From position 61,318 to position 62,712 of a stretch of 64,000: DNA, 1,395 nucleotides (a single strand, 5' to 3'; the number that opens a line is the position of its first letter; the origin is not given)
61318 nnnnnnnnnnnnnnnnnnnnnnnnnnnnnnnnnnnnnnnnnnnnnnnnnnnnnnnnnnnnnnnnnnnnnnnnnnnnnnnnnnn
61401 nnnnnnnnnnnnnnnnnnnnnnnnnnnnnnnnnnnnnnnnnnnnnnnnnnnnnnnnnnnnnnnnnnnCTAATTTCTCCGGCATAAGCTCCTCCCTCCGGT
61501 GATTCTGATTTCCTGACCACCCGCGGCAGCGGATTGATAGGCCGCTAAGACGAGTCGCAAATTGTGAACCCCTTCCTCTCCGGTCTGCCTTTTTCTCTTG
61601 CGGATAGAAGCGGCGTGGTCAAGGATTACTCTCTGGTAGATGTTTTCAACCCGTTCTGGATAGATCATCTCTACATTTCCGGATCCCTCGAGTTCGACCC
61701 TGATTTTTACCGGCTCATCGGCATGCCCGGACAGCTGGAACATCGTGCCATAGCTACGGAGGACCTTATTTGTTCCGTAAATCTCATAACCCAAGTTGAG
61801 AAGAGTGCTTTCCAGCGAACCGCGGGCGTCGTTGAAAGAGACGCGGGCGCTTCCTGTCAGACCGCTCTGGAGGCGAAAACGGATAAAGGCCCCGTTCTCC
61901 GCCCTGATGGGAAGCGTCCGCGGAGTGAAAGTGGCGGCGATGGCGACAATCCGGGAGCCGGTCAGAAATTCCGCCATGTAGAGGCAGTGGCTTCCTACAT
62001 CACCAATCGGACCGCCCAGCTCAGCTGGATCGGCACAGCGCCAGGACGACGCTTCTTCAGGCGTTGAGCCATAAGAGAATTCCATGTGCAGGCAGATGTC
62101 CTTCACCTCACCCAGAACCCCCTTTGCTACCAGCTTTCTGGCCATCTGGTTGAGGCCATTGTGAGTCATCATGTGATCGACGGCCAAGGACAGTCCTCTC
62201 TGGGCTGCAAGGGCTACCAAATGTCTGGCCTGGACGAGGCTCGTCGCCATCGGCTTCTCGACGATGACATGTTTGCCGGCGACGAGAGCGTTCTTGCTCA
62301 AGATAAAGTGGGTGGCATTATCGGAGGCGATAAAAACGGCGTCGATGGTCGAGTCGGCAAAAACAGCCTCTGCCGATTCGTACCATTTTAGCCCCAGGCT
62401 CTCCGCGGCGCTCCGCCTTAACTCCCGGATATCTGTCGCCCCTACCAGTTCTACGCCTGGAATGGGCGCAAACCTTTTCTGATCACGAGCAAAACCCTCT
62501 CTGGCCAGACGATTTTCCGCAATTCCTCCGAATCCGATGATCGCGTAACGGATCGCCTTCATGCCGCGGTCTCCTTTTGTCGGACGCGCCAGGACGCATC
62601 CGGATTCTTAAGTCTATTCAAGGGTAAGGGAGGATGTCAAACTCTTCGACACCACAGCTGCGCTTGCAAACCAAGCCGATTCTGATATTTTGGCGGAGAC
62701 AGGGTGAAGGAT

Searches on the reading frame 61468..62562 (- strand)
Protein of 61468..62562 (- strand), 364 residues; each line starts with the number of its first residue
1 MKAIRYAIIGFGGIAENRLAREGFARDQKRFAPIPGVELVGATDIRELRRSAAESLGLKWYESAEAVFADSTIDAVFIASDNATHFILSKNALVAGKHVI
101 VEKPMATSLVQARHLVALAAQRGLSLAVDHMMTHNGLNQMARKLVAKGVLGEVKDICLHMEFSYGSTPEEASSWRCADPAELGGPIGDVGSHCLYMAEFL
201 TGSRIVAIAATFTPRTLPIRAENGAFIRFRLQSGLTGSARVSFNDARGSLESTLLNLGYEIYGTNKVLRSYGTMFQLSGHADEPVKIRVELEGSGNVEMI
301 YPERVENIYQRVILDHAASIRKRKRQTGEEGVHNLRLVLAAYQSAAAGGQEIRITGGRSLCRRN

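Call 44: search_protein_families(library=pfam, proteins=[window:61468-62562:-], max_evalue=0.01)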
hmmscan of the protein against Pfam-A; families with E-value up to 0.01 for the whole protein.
window:61468-62562:- (364 aa): 3 families
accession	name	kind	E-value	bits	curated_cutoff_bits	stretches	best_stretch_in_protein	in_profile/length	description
PF01408.29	GFO_IDH_MocA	-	2.6e-24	86.7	24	1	4-130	1-120/120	Oxidoreductase family, NAD-binding Rossmann fold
PF22725.1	GFO_IDH_MocA_C3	-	8.5e-19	68.2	27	1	139-267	2-122/124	GFO/IDH/MocA C-terminal domain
PF02894.22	GFO_IDH_MocA_C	-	3.2e-14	53.7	22.9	1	142-348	1-213/218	Oxidoreductase family, C-terminal alpha/beta domain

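Call 56: find_encoding_contigs(protein=window:61468-62562:-, flank=1000, max_places=4)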
Protein window:61468-62562:- (364 aa): 3 contigs read that carry it; 3 places shown.
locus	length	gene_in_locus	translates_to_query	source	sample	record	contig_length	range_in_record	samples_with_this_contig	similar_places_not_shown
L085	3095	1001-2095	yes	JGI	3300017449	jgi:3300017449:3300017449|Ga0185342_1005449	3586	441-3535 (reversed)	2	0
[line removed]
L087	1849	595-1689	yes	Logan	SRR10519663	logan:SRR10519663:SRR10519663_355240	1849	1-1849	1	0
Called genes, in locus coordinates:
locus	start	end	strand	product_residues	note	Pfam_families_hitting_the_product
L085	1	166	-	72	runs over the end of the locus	?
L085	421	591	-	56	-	-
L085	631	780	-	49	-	-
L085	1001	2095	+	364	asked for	PF01408:GFO_IDH_MocA, PF02894:GFO_IDH_MocA_C, PF22725:GFO_IDH_MocA_C3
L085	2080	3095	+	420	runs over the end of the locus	PF01041:DegT_DnrJ_EryC1, PF01053:Cys_Met_Meta_PP (weak), PF00266:Aminotran_5 (weak)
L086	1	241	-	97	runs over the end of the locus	?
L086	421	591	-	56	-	-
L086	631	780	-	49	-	-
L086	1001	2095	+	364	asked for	PF01408:GFO_IDH_MocA, PF02894:GFO_IDH_MocA_C, PF22725:GFO_IDH_MocA_C3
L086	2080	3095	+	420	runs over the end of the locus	PF01041:DegT_DnrJ_EryC1, PF01053:Cys_Met_Meta_PP (weak), PF00266:Aminotran_5 (weak)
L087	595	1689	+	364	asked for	PF01408:GFO_IDH_MocA, PF02894:GFO_IDH_MocA_C, PF22725:GFO_IDH_MocA_C3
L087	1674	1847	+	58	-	?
